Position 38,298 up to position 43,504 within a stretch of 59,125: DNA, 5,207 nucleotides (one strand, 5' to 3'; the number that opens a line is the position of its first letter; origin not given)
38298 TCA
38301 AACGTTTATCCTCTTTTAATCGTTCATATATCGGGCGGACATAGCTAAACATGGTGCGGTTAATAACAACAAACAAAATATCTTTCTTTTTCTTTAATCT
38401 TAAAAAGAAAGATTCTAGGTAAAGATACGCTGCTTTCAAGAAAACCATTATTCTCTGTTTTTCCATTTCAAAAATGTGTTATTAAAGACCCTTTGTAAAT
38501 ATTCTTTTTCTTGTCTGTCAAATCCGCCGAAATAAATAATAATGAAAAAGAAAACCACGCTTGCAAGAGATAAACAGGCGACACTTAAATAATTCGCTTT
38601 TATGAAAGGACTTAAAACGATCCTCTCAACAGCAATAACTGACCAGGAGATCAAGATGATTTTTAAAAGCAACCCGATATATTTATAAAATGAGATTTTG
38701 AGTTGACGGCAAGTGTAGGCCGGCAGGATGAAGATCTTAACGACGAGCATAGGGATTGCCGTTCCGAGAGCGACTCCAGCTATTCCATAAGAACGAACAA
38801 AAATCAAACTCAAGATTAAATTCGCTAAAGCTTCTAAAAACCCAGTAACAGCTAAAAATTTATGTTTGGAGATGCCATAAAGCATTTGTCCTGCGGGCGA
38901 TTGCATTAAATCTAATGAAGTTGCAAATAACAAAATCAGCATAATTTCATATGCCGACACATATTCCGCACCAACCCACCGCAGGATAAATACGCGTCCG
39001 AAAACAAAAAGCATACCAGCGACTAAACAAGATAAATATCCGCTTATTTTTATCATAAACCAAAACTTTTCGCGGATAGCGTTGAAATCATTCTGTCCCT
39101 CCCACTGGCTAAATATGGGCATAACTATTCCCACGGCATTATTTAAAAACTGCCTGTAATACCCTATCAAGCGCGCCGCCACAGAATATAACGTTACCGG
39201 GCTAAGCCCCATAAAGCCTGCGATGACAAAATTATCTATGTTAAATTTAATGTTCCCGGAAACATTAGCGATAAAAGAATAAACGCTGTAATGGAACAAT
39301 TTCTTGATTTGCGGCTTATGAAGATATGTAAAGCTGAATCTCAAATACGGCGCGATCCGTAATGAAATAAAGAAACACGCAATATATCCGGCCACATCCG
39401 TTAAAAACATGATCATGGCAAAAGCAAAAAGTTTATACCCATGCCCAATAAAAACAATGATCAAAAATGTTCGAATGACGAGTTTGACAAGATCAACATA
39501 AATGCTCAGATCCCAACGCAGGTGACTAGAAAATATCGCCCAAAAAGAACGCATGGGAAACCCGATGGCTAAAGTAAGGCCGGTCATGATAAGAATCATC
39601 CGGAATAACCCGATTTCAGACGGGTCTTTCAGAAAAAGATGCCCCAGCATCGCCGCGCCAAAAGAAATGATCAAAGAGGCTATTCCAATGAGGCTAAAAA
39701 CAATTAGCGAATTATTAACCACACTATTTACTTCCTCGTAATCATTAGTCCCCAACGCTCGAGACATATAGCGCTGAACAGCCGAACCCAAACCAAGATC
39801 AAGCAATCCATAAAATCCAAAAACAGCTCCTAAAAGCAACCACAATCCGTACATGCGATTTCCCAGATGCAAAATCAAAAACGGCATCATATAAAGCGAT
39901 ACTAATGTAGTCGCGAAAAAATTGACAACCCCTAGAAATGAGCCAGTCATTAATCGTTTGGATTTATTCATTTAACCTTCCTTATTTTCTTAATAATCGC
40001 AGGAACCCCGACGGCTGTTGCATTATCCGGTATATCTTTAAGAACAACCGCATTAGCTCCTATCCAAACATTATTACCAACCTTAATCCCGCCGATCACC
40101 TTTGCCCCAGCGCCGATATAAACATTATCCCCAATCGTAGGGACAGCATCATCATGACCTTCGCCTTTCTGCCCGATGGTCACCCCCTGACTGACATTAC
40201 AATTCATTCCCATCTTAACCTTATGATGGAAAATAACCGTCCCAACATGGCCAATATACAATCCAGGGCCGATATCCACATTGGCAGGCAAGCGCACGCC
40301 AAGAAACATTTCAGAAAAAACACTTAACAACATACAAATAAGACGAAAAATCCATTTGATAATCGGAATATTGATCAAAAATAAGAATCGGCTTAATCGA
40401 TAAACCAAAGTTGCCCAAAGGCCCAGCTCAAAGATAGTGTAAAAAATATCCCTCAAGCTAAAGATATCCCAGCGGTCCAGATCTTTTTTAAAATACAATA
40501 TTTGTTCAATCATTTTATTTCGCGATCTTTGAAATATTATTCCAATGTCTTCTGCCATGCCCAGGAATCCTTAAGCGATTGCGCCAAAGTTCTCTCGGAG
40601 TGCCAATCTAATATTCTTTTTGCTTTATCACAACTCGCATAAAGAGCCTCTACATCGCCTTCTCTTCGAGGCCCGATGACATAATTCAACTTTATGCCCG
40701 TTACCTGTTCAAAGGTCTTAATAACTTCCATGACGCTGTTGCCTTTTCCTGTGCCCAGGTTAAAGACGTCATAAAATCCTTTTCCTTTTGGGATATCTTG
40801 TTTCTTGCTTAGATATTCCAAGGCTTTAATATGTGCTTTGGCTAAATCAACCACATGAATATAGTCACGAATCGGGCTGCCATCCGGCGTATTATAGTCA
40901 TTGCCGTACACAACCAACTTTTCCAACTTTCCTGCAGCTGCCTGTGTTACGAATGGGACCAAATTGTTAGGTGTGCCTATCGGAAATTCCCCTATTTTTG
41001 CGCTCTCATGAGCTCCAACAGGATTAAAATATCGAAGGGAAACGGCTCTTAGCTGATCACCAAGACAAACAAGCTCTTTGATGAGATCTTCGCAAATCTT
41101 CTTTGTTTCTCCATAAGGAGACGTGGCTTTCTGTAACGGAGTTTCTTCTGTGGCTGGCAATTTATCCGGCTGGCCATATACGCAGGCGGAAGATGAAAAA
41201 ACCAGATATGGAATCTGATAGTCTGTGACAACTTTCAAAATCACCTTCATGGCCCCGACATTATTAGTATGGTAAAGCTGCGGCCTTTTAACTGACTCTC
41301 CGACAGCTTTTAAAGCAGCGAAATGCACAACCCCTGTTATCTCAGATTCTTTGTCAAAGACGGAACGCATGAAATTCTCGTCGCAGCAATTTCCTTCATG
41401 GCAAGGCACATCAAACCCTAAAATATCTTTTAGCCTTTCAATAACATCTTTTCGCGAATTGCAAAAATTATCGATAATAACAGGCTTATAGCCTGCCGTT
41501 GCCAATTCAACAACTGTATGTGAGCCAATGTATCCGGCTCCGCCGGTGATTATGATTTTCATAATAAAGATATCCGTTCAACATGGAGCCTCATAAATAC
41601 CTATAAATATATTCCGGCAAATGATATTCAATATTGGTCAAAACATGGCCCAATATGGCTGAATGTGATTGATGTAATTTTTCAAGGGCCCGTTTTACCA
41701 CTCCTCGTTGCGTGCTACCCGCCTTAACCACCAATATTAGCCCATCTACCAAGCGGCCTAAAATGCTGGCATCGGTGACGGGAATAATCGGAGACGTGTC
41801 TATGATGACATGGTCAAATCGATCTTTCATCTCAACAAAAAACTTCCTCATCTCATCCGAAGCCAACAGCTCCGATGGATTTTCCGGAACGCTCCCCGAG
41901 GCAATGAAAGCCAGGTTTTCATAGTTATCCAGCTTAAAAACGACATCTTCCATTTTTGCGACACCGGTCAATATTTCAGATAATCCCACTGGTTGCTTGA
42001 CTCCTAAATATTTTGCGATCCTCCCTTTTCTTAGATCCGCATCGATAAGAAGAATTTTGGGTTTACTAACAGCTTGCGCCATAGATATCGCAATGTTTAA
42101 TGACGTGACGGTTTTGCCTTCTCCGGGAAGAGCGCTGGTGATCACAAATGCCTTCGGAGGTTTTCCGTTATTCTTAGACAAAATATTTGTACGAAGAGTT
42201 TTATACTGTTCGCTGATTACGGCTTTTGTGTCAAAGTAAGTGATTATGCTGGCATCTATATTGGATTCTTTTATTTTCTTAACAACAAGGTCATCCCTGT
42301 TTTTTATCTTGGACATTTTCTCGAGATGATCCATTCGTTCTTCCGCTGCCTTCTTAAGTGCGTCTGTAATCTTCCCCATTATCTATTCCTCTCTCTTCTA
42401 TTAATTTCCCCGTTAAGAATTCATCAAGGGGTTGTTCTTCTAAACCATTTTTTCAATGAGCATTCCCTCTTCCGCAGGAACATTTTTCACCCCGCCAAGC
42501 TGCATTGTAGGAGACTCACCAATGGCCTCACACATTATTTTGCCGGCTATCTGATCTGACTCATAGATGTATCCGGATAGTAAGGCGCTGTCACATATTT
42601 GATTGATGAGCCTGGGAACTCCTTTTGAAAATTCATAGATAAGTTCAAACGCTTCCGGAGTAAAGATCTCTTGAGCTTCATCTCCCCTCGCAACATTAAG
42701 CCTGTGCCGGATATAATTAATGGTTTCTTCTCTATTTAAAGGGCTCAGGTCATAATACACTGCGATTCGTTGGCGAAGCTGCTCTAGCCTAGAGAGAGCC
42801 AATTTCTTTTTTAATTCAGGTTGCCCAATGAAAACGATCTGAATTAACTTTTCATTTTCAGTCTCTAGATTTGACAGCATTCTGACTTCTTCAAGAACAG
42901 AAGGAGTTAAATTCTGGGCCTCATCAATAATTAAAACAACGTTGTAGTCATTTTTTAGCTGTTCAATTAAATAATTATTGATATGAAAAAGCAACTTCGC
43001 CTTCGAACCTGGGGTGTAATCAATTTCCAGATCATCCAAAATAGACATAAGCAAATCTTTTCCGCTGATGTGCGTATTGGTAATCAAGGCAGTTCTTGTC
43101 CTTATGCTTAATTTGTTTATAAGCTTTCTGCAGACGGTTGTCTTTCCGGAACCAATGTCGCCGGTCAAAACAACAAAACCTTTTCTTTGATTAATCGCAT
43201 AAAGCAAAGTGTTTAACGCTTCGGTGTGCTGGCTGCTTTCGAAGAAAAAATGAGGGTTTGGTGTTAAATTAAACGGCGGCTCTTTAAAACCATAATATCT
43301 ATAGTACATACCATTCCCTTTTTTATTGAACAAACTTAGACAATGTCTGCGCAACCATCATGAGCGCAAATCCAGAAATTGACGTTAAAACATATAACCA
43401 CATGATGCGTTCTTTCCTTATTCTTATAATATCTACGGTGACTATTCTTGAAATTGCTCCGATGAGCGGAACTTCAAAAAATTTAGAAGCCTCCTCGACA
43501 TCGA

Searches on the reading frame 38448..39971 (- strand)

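Call 42: search_protein_families(library=pfam, proteins=[window:38448-39971:-], max_evalue=0.000001)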
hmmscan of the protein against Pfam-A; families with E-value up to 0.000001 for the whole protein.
window:38448-39971:- (507 aa): 2 families
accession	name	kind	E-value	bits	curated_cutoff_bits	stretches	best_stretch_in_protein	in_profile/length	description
PF13440.11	Polysacc_synt_3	-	5.6e-12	45.9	23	1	83-339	48-290/293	Polysaccharide biosynthesis protein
PF01943.22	Polysacc_synt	-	7.8e-12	45.6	28.2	1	19-289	13-272/274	Polysaccharide biosynthesis protein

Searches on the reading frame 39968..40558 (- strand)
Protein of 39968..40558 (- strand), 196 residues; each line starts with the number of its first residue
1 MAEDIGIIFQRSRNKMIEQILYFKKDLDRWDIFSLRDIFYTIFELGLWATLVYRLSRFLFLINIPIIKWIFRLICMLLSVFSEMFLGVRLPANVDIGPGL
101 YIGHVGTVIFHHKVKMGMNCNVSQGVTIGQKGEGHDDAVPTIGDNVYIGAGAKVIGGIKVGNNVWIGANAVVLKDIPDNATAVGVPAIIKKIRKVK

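Call 42: search_protein_families(library=pfam, proteins=[window:39968-40558:-], max_evalue=0.000001)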
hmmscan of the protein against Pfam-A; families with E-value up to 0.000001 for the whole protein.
window:39968-40558:- (196 aa): 2 families
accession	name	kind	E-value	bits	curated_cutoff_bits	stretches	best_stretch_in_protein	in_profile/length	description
PF00132.30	Hexapep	-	3.9e-12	45.8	27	1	141-173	3-35/36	Bacterial transferase hexapeptide (six repeats)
PF14602.12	Hexapep_2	-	1.2e-08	34.9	27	0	141-173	3-33/34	Hexapeptide repeat of succinyl-transferase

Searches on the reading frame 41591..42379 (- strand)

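Call 42: search_protein_families(library=pfam, proteins=[window:41591-42379:-], max_evalue=0.000001)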
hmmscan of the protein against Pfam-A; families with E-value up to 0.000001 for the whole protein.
window:41591-42379:- (262 aa): 1 family
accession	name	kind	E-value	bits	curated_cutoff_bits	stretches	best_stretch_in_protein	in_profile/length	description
PF13614.12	AAA_31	-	2.5e-10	41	27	1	86-207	12-137/177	AAA domain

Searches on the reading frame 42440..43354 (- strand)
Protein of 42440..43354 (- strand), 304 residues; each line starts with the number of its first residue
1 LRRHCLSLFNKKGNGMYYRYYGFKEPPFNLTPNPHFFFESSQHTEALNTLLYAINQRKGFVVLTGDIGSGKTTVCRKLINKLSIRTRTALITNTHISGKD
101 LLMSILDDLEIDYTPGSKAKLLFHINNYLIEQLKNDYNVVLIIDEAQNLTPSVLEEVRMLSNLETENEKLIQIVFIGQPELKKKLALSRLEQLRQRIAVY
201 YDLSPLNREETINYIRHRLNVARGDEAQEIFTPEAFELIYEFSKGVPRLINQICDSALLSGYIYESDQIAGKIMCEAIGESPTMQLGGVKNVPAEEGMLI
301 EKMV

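Call 42: search_protein_families(library=pfam, proteins=[window:42440-43354:-], max_evalue=0.000001)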
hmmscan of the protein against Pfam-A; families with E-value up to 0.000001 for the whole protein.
window:42440-43354:- (304 aa): 2 families
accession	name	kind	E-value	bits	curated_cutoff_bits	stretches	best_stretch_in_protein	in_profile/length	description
PF13401.12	AAA_22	-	1.3e-29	103.5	27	1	56-185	3-130/130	AAA domain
PF13191.12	AAA_16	-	3.9e-10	40.9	32.6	1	39-166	4-161/167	AAA ATPase domain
